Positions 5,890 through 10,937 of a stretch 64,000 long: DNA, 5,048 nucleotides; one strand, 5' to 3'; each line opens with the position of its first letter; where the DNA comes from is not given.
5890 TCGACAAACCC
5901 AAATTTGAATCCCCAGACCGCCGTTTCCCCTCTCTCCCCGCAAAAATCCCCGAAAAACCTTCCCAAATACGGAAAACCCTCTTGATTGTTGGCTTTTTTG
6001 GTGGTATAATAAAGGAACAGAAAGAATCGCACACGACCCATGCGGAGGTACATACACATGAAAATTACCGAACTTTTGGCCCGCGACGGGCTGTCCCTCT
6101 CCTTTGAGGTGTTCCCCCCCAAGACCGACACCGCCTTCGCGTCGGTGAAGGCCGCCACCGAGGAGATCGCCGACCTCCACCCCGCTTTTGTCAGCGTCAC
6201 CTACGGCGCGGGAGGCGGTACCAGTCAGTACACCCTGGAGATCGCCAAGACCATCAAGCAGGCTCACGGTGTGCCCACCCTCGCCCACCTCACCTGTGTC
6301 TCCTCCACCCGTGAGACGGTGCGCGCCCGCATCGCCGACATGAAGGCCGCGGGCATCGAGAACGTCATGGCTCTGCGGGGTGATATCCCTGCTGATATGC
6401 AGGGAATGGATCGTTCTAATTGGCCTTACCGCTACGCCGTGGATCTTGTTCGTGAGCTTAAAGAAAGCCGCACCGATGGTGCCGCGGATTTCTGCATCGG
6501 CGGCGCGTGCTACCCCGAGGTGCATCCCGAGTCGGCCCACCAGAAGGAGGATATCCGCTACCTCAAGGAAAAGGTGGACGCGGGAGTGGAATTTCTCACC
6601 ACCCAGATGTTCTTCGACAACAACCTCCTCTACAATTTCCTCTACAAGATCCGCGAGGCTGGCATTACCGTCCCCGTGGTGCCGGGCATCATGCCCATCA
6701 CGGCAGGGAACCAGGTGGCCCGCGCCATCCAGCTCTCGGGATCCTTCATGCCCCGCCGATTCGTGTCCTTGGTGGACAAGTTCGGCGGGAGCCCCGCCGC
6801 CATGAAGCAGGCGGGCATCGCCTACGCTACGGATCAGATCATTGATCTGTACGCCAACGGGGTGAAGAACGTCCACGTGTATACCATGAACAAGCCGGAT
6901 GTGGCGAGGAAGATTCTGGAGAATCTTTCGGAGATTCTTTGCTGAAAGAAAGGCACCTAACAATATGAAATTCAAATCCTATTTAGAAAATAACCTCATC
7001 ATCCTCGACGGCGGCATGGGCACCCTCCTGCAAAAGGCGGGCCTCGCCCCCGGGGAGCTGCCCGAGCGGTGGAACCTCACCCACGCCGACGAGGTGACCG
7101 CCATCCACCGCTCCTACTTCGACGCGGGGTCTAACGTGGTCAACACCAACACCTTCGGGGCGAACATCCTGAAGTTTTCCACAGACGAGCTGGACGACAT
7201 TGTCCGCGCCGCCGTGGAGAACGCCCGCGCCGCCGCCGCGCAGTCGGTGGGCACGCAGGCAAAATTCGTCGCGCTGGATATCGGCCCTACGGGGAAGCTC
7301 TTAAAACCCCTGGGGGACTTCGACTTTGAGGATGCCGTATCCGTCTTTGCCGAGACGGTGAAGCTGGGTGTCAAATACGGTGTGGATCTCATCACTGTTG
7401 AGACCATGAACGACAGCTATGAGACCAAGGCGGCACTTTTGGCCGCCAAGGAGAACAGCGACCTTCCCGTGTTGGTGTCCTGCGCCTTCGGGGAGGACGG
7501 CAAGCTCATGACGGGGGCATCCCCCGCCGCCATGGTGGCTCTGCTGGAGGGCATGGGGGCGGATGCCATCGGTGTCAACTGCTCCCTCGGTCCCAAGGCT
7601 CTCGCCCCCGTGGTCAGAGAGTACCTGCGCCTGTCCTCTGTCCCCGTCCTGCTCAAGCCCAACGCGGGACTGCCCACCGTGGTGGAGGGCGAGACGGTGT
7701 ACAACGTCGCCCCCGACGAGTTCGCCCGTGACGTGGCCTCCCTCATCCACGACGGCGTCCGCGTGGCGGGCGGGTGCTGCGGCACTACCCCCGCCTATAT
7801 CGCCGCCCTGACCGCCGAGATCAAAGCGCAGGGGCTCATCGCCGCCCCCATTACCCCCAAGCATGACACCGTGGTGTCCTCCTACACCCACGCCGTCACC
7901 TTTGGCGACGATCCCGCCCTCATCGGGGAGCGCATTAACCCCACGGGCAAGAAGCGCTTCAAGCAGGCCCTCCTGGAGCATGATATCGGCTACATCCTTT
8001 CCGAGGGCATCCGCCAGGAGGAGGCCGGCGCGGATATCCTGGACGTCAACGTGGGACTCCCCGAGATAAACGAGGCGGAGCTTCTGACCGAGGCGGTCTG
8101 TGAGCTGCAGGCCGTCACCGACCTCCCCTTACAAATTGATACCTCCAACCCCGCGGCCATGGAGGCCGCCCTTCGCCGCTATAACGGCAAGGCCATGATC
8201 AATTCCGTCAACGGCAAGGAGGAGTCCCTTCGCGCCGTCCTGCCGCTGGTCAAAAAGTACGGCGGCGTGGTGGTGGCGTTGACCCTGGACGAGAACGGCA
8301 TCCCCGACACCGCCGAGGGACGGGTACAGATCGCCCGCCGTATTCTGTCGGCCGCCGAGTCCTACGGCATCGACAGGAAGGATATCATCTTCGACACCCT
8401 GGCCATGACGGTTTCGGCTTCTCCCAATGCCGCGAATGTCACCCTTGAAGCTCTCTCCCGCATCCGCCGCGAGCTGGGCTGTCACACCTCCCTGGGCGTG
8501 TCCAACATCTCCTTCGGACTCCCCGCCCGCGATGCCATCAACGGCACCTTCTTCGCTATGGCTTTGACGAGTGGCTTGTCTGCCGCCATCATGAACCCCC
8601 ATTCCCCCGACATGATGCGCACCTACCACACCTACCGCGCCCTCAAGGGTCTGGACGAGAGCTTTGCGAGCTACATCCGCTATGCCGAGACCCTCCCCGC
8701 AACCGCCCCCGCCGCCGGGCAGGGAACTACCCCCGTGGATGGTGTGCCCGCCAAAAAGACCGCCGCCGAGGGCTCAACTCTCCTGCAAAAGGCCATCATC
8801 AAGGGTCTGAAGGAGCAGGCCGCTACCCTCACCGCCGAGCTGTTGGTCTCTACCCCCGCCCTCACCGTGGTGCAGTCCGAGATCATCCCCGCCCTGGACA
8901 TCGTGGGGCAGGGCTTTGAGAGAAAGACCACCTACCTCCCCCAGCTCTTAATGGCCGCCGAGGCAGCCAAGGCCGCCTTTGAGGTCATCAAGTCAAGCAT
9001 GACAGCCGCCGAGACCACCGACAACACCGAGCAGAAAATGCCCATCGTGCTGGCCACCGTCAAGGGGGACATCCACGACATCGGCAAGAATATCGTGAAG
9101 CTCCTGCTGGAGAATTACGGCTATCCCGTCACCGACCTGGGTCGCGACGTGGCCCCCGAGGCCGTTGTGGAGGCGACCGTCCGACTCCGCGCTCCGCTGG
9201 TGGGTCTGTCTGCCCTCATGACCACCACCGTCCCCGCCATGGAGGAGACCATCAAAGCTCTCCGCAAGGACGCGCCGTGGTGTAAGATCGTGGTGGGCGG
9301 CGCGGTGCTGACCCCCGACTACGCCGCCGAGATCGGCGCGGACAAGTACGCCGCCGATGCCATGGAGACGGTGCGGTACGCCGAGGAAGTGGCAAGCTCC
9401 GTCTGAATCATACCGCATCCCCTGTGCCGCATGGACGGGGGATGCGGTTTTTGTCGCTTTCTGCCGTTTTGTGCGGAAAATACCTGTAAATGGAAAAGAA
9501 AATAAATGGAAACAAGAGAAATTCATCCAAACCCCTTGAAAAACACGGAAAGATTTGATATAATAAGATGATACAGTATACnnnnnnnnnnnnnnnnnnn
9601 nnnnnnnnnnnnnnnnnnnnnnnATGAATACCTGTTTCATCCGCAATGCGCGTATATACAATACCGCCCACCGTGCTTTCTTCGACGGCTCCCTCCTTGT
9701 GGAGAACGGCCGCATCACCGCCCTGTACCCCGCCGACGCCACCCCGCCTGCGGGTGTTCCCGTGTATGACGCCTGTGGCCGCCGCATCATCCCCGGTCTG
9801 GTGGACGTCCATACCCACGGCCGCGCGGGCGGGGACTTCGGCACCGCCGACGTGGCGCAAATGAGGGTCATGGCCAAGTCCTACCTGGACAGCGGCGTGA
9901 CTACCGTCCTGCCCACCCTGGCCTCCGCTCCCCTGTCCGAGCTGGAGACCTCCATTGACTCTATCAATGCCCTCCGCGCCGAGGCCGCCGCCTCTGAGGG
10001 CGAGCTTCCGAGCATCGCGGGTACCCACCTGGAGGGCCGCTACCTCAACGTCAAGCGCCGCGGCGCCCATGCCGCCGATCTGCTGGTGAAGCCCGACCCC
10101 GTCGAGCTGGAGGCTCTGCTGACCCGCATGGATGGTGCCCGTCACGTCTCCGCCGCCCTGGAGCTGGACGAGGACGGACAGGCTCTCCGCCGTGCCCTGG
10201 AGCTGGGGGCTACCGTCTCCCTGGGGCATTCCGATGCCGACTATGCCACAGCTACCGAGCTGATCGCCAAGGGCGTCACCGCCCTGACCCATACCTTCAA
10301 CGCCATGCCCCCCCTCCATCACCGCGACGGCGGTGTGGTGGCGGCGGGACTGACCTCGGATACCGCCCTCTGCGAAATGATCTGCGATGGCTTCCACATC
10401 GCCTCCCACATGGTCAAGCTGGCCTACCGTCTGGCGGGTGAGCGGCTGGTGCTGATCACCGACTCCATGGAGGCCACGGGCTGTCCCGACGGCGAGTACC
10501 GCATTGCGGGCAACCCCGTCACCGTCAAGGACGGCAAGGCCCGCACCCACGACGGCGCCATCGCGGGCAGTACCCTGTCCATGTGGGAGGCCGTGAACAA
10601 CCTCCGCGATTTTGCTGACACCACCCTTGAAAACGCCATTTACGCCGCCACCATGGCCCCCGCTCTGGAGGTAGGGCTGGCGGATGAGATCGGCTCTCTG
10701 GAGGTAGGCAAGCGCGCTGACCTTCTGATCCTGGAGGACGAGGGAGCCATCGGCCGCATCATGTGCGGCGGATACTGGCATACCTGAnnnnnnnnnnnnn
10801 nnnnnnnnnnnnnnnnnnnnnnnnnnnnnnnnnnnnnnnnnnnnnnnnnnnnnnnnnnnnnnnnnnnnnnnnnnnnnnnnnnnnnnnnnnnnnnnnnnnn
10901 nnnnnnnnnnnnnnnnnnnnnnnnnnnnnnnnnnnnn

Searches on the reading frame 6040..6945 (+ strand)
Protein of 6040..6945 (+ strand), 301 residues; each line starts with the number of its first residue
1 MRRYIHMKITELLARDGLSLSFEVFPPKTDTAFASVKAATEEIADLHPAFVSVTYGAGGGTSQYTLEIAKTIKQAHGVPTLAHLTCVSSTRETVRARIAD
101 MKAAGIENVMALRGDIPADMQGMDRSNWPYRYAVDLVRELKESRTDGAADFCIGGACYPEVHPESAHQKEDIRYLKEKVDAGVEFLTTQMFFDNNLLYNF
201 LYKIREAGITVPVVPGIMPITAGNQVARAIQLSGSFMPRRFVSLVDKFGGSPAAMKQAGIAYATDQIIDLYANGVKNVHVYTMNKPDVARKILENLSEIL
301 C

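Call 23: search_protein_families(library=pfam, proteins=[window:6040-6945:+], max_evalue=0.001)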
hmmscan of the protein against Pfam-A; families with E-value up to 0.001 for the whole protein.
window:6040-6945:+ (301 aa): 1 family
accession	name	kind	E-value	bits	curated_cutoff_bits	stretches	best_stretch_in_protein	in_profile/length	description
PF02219.23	MTHFR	-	4.9e-84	282.5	24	1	9-296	2-286/287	Methylenetetrahydrofolate reductase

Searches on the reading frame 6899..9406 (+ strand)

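Call 23: search_protein_families(library=pfam, proteins=[window:6899-9406:+], max_evalue=0.001)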
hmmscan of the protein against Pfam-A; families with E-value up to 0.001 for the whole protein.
window:6899-9406:+ (835 aa): 5 families
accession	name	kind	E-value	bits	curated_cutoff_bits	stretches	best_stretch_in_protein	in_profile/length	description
PF02574.22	S-methyl_trans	-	3.5e-68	230.9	22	1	34-306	1-281/283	Homocysteine S-methyltransferase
PF00809.28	Pterin_bind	-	3.7e-30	105.8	25.5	1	343-565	1-243/244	Pterin binding enzyme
PF02310.24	B12-binding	-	1.6e-25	89.8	32.1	1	716-825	3-120/121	B12 binding domain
PF02607.22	B12-binding_2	-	7.9e-15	55.3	23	1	629-698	5-74/74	B12 binding domain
PF03599.22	CdhD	-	0.00025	20.3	24.8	0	396-524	85-197/387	CO dehydrogenase/acetyl-CoA synthase delta subunit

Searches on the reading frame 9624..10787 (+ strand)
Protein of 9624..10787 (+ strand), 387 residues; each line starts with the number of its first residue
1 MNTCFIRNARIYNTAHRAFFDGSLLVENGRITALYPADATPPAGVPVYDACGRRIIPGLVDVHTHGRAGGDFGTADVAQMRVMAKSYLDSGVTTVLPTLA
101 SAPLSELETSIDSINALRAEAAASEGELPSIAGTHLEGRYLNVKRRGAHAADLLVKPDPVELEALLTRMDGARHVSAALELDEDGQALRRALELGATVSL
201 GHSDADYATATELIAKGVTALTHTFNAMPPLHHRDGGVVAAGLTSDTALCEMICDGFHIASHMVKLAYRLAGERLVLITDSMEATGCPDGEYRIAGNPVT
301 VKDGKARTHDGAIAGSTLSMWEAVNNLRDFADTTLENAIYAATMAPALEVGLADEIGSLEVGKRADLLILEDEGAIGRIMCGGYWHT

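Call 23: search_protein_families(library=pfam, proteins=[window:9624-10787:+], max_evalue=0.001)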
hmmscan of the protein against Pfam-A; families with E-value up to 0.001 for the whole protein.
window:9624-10787:+ (387 aa): 2 families
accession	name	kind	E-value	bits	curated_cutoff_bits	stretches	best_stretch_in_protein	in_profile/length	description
PF01979.26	Amidohydro_1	-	1e-19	71.4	25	1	55-383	2-342/345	Amidohydrolase family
PF07969.17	Amidohydro_3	-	2.1e-10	41.1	29.7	1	331-373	405-447/472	Amidohydrolase family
